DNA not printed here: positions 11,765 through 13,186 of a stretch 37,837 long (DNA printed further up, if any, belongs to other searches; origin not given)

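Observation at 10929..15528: Receptor-modification trio CheR-CheB-CheD wrapped around a REC-GGDEF-EAL protein, with no kinase, coupling protein or receptor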

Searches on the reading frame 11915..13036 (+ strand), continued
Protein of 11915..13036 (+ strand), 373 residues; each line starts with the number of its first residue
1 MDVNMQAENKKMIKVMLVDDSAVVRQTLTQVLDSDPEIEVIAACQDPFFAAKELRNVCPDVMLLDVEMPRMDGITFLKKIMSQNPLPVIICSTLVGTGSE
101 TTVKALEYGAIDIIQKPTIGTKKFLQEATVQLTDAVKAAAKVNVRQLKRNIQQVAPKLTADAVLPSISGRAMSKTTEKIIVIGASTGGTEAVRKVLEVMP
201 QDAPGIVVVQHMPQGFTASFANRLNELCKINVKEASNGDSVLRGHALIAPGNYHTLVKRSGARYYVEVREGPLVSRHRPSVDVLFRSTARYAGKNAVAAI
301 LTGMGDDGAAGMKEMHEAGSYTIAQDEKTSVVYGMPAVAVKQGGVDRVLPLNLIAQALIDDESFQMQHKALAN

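Call 33: find_encoding_contigs(protein=P0277, flank=10000, max_places=1)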
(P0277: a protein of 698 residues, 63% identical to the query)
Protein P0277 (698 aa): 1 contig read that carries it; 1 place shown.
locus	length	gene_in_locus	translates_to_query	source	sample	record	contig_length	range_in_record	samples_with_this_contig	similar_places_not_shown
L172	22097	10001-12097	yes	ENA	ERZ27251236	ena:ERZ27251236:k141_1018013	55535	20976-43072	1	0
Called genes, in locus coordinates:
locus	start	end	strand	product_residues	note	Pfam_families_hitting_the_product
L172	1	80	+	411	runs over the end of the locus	PF00448:SRP54, PF13401:AAA_22 (weak)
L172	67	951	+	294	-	PF00142:Fer4_NifH, PF01656:CbiA, PF02374:ArsA_ATPase (weak), PF06564:CBP_BcsQ (faint), PF09140:MipZ (faint), PF10609:ParA, PF13614:AAA_31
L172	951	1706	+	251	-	PF04542:Sigma70_r2, PF04539:Sigma70_r3, PF08281:Sigma70_r4_2 (weak), PF04545:Sigma70_r4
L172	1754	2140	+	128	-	PF00072:Response_reg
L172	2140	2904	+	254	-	PF04344:CheZ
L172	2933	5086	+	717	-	PF01627:Hpt, PF02895:H-kinase_dim, PF02518:HATPase_c, PF01584:CheW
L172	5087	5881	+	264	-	PF01656:CbiA, PF02374:ArsA_ATPase, PF06564:CBP_BcsQ (weak), PF09140:MipZ (weak), PF10609:ParA (weak), PF13614:AAA_31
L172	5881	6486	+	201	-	PF01584:CheW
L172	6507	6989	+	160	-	PF01584:CheW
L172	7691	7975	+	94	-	-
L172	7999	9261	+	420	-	PF00015:MCPsignal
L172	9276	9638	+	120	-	PF00072:Response_reg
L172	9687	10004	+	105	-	PF01740:STAS, PF13466:STAS_2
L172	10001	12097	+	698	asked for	PF01627:Hpt, PF02895:H-kinase_dim, PF02518:HATPase_c, PF01584:CheW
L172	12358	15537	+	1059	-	PF00989:PAS, PF08447:PAS_3, PF13426:PAS_9, PF00672:HAMP (faint), PF18947:HAMP_2, PF00015:MCPsignal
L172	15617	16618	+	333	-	PF01584:CheW, PF13682:CZB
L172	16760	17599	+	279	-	PF08668:HDOD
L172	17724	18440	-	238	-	PF00072:Response_reg, PF00486:Trans_reg_C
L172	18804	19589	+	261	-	PF01618:MotA_ExbB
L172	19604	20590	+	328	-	PF13677:MotB_plug, PF00691:OmpA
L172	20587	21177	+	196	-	PF07238:PilZ (weak)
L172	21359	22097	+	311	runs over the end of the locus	PF00126:HTH_1, PF03466:LysR_substrate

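Call 34: find_encoding_contigs(protein=P0283, flank=10000, max_places=1)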
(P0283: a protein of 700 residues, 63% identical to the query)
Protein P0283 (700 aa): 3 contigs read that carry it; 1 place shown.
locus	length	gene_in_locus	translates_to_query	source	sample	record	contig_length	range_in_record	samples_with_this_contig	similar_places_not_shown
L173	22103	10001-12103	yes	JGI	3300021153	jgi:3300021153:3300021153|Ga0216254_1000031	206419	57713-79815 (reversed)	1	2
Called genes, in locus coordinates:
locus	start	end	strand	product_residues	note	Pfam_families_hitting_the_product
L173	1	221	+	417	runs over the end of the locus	PF13401:AAA_22 (faint), PF00448:SRP54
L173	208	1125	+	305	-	PF00142:Fer4_NifH (weak), PF01656:CbiA, PF02374:ArsA_ATPase (weak), PF06564:CBP_BcsQ (faint), PF09140:MipZ (weak), PF10609:ParA, PF13614:AAA_31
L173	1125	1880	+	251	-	PF04542:Sigma70_r2, PF04539:Sigma70_r3 (weak), PF08281:Sigma70_r4_2 (weak), PF04545:Sigma70_r4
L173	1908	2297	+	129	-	PF00072:Response_reg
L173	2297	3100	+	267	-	PF04344:CheZ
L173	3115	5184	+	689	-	PF01627:Hpt, PF02895:H-kinase_dim, PF02518:HATPase_c, PF01584:CheW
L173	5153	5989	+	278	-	PF01656:CbiA, PF02374:ArsA_ATPase, PF06564:CBP_BcsQ, PF09140:MipZ (weak), PF10609:ParA, PF13614:AAA_31, PF00142:Fer4_NifH (faint)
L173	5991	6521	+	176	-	-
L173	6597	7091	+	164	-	PF01584:CheW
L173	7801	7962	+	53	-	-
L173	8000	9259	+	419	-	PF00015:MCPsignal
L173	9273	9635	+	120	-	PF00072:Response_reg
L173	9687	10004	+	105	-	PF01740:STAS, PF13466:STAS_2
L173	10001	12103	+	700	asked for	PF01627:Hpt, PF02895:H-kinase_dim, PF02518:HATPase_c, PF01584:CheW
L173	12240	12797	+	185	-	PF01584:CheW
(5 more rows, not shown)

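Call 35: find_encoding_contigs(protein=P0161, flank=10000, max_places=1)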
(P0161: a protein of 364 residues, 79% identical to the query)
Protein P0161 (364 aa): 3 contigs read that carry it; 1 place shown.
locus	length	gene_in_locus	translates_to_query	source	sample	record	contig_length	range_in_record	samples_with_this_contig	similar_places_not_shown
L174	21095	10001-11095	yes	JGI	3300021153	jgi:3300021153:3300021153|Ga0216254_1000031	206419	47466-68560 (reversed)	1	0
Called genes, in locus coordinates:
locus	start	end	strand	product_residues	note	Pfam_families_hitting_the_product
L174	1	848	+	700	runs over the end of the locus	PF01627:Hpt, PF02895:H-kinase_dim, PF02518:HATPase_c, PF01584:CheW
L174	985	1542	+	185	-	PF01584:CheW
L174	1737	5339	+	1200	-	PF00989:PAS, PF08447:PAS_3, PF08448:PAS_4 (faint), PF13426:PAS_9, PF00672:HAMP, PF13188:PAS_8 (weak), PF18947:HAMP_2, PF00015:MCPsignal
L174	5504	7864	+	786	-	PF00672:HAMP (faint), PF13188:PAS_8 (faint), PF13426:PAS_9 (faint), PF18947:HAMP_2, PF00015:MCPsignal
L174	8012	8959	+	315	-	PF01584:CheW, PF00072:Response_reg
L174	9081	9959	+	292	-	PF03705:CheR_N, PF01739:CheR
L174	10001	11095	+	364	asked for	PF00072:Response_reg, PF01339:CheB_methylest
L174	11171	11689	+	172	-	PF03975:CheD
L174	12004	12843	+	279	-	PF08668:HDOD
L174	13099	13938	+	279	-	-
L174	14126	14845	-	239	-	PF00072:Response_reg, PF00486:Trans_reg_C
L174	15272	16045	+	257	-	PF01618:MotA_ExbB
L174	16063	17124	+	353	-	PF13677:MotB_plug, PF00691:OmpA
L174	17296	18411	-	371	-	PF00493:MCM (weak), PF00158:Sigma54_activat, PF01078:Mg_chelatase (faint), PF20030:bpMoxR (weak), PF14532:Sigma54_activ_2, PF07728:AAA_5, PF25601:AAA_lid_14, PF02954:HTH_8, +1 more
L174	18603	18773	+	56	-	-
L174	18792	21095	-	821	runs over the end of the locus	PF00072:Response_reg, PF08447:PAS_3, PF00512:HisKA (weak), PF02518:HATPase_c, PF00072:Response_reg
